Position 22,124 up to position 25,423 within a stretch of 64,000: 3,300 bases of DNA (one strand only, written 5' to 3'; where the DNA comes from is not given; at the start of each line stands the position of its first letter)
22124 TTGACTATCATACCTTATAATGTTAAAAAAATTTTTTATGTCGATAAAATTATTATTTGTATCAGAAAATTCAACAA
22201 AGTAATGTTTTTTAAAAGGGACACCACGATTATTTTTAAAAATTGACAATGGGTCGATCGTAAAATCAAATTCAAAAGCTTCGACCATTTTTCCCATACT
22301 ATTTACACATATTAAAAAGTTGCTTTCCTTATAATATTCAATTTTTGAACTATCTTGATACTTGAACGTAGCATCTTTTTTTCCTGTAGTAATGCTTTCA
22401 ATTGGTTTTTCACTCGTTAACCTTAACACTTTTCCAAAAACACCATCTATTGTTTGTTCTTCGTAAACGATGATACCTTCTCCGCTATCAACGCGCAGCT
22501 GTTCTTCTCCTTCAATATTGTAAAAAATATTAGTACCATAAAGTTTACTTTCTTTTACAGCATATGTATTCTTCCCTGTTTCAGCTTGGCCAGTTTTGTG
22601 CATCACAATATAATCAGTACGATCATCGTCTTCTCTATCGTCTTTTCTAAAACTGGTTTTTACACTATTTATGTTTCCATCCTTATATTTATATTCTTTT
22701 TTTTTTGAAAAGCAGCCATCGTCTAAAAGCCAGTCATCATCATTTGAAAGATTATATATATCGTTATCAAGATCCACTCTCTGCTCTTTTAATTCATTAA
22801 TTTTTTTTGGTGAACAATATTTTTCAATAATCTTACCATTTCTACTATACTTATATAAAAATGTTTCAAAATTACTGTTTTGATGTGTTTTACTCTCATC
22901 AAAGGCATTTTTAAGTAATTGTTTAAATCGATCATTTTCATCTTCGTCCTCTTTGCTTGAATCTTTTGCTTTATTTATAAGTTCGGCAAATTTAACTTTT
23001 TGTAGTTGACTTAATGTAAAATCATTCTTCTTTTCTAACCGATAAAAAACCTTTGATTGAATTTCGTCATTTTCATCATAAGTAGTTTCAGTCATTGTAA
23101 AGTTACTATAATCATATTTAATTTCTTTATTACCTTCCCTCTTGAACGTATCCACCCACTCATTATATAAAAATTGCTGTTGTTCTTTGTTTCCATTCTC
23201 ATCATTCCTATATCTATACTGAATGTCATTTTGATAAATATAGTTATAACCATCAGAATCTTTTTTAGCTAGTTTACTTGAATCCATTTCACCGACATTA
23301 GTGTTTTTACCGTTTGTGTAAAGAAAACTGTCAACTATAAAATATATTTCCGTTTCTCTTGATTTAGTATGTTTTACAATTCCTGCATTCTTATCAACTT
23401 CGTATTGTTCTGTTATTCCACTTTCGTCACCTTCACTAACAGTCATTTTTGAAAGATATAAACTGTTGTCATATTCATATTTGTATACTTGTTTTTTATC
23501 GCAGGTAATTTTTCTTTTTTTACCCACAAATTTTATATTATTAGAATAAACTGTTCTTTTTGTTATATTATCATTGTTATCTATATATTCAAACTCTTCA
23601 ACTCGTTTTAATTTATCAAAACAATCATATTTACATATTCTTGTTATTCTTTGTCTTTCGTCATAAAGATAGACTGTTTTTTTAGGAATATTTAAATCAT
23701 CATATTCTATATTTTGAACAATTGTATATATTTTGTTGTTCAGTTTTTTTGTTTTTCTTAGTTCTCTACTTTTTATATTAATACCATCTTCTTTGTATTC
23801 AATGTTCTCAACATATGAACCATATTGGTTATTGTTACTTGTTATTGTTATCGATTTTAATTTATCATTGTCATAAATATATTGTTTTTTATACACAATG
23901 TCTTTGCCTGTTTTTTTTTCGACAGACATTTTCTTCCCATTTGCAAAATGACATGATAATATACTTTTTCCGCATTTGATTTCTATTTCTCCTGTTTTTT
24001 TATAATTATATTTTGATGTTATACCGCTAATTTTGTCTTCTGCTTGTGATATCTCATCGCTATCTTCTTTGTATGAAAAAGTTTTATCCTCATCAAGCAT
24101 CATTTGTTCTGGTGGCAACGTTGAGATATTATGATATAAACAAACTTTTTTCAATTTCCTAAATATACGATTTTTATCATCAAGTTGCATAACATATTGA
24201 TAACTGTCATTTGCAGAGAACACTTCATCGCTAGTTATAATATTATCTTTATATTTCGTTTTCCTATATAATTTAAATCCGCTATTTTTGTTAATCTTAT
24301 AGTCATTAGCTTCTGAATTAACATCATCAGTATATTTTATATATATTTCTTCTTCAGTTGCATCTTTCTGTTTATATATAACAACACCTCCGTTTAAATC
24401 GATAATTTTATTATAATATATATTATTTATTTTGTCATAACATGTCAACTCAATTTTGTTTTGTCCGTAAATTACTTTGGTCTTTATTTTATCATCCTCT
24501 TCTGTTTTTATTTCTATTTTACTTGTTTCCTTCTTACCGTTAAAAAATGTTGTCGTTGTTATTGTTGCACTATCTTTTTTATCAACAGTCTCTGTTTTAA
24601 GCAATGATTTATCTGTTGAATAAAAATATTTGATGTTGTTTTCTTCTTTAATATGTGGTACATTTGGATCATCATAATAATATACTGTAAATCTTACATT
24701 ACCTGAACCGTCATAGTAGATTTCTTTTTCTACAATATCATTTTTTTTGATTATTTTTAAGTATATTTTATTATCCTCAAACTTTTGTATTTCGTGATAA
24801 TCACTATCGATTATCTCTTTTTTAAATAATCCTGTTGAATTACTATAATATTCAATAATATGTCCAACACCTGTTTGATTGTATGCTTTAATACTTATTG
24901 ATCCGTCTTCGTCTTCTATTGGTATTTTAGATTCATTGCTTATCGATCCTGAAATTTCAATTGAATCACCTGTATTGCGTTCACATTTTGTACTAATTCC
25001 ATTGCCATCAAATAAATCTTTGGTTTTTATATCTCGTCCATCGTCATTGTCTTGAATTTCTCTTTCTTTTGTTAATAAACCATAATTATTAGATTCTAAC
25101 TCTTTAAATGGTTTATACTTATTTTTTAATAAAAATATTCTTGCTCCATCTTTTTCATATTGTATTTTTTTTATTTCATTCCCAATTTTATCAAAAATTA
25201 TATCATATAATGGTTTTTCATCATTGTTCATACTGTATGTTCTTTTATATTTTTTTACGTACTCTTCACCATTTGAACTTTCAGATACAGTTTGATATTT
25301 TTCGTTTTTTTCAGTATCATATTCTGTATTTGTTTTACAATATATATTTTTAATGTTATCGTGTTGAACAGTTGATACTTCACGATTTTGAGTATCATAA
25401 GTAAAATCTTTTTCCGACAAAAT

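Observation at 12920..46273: Single 33.35-kb ORF encoding an 11,117-aa protein occupies half the window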

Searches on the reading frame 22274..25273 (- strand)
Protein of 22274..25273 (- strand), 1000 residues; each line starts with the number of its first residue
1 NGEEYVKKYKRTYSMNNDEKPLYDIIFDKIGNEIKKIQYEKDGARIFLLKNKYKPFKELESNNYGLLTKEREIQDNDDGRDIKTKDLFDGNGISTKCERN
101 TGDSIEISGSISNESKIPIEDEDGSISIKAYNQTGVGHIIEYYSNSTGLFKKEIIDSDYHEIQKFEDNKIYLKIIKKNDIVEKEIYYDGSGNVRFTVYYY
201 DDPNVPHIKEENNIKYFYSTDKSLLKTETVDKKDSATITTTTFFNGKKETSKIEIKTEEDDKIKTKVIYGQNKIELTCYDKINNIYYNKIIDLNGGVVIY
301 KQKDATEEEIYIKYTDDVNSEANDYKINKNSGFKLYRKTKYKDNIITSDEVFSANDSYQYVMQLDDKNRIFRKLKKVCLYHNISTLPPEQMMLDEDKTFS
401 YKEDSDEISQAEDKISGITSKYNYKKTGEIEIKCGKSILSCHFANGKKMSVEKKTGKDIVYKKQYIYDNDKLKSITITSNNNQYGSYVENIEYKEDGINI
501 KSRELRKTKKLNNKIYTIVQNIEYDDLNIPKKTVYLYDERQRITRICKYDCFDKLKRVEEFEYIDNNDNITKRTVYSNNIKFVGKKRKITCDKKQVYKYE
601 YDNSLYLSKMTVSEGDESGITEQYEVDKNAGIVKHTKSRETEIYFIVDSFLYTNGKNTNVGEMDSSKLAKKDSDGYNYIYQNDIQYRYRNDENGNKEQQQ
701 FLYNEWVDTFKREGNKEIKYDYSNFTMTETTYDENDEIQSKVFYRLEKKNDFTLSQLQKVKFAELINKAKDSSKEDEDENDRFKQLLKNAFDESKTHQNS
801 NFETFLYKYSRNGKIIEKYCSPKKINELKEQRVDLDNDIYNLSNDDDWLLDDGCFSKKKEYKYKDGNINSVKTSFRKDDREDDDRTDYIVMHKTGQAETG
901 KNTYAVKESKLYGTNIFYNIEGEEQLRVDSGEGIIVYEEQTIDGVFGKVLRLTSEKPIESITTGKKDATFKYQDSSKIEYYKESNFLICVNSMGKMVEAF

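Call 5: search_protein_families(library=pfam, proteins=[window:22274-25273:-], max_evalue=0.01)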
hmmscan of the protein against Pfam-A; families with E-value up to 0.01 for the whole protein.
window:22274-25273:- (1000 aa): 0 families

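Call 63: search_protein_families(library=pfam, proteins=[window:22274-25273:-], max_evalue=10)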
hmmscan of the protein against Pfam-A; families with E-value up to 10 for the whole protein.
window:22274-25273:- (1000 aa): 1 family
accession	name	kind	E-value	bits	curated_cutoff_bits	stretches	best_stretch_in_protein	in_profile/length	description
PF08721.17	Tn7_Tnp_TnsA_C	-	3.4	8.6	23.4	0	720-757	14-51/83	TnsA endonuclease C terminal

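Call 64: search_protein_families(library=ncbifam, proteins=[window:22274-25273:-], max_evalue=1)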
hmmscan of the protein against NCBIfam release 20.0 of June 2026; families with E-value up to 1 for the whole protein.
window:22274-25273:- (1000 aa): 0 families
